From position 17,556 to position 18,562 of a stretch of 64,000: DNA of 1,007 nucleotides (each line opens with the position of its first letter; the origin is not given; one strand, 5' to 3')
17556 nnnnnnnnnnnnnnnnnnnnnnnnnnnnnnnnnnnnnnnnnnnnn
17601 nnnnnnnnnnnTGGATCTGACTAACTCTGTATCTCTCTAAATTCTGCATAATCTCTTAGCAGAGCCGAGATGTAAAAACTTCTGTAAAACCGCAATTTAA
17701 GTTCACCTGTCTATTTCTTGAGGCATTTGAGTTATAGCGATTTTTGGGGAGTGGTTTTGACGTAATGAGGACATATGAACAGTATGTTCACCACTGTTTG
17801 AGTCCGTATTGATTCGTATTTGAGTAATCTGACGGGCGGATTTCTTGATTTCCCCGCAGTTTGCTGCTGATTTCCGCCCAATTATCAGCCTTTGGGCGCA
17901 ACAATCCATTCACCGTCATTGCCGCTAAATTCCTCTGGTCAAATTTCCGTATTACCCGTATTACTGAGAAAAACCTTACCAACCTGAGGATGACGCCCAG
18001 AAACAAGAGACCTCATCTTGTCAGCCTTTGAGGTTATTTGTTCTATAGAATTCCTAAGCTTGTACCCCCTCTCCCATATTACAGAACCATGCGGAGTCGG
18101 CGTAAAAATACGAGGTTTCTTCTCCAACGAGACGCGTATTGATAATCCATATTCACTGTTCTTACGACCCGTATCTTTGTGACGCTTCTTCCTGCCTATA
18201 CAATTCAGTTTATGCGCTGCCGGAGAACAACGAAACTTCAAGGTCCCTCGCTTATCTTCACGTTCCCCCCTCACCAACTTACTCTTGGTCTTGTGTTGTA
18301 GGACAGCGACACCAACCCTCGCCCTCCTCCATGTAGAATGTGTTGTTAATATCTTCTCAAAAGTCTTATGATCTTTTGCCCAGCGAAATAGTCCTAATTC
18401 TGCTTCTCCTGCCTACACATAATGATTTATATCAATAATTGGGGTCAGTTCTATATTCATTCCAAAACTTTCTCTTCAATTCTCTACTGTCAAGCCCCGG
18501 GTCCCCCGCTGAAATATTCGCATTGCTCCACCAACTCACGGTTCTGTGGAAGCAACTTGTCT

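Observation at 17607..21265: Small island carrying a translationally coupled AAA_21-type ATPase plus 160-aa partner: candidate two-gene anti-phage or abortive-infection system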

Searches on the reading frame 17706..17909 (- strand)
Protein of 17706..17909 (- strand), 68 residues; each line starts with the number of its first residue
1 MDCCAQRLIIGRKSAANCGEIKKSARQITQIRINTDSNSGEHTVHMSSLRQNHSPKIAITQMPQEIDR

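Call 27: search_protein_families(library=pfam, proteins=[window:17706-17909:-], max_evalue=1)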
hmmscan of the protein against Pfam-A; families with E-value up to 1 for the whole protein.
seq(68 aa): 0 families

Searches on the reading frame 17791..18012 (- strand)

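Call 27: search_protein_families(library=pfam, proteins=[window:17791-18012:-], max_evalue=1)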
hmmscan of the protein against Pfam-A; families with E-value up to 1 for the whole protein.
seq(74 aa): 1 family
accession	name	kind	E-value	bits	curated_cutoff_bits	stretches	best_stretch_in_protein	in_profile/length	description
PF13314.11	DUF4083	-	0.044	14.2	25.4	1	7-38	12-43/57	Domain of unknown function (DUF4083)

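Call 44: search_protein_families(library=ncbifam, proteins=[window:17791-18012:-], max_evalue=1)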
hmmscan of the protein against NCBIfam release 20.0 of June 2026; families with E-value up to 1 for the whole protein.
seq(74 aa): 0 families

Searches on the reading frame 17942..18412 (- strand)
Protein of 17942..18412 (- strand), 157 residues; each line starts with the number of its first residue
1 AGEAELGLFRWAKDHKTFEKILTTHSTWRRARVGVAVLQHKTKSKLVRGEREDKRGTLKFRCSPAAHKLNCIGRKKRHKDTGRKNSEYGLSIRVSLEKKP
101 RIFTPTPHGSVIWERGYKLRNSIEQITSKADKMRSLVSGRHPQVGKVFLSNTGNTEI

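Call 27: search_protein_families(library=pfam, proteins=[window:17942-18412:-], max_evalue=1)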
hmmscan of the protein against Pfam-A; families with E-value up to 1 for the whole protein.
seq(157 aa): 1 family
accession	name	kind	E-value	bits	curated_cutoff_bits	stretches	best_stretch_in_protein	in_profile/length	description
PF20731.2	RE_NgoFVII_C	-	0.049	14.1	23.8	1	68-130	25-86/131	NgoFVII C-terminal B3-like DNA-binding domain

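Call 43: search_dna_similar(query=window:17942-18412:-, collection=plasmids, mode=protein, max_evalue=0.01, max_rows=10)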
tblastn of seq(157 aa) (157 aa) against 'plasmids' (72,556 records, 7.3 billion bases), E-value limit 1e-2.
Records with a match: 1; places in all: 1; records where one place covers at least 80% of the query: 0.
Best place of each record, by identity: <60% 1.
By first word of the organism name: Enterococcus 1.
By predicted mobility (MOB-suite, as given by PLSDB): non-mobilizable 1.
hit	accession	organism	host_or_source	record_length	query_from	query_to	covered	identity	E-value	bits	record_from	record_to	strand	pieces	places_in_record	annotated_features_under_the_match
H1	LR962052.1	Enterococcus faecalis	-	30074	49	133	54%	29.4%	4e-3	44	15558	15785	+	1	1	none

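Call 44: search_protein_families(library=ncbifam, proteins=[window:17942-18412:-], max_evalue=1)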
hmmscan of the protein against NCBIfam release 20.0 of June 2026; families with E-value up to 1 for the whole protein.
seq(157 aa): 0 families

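Call 45: find_homologous_proteins(query=window:17942-18412:-, max_evalue=0.01)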
Query seq(157 aa) (157 aa): 1 proteins with E <= 0.01 among 44 candidates.
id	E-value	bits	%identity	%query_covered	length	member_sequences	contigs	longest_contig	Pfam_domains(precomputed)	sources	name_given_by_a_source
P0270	4.0e-67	243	99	71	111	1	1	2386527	-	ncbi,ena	-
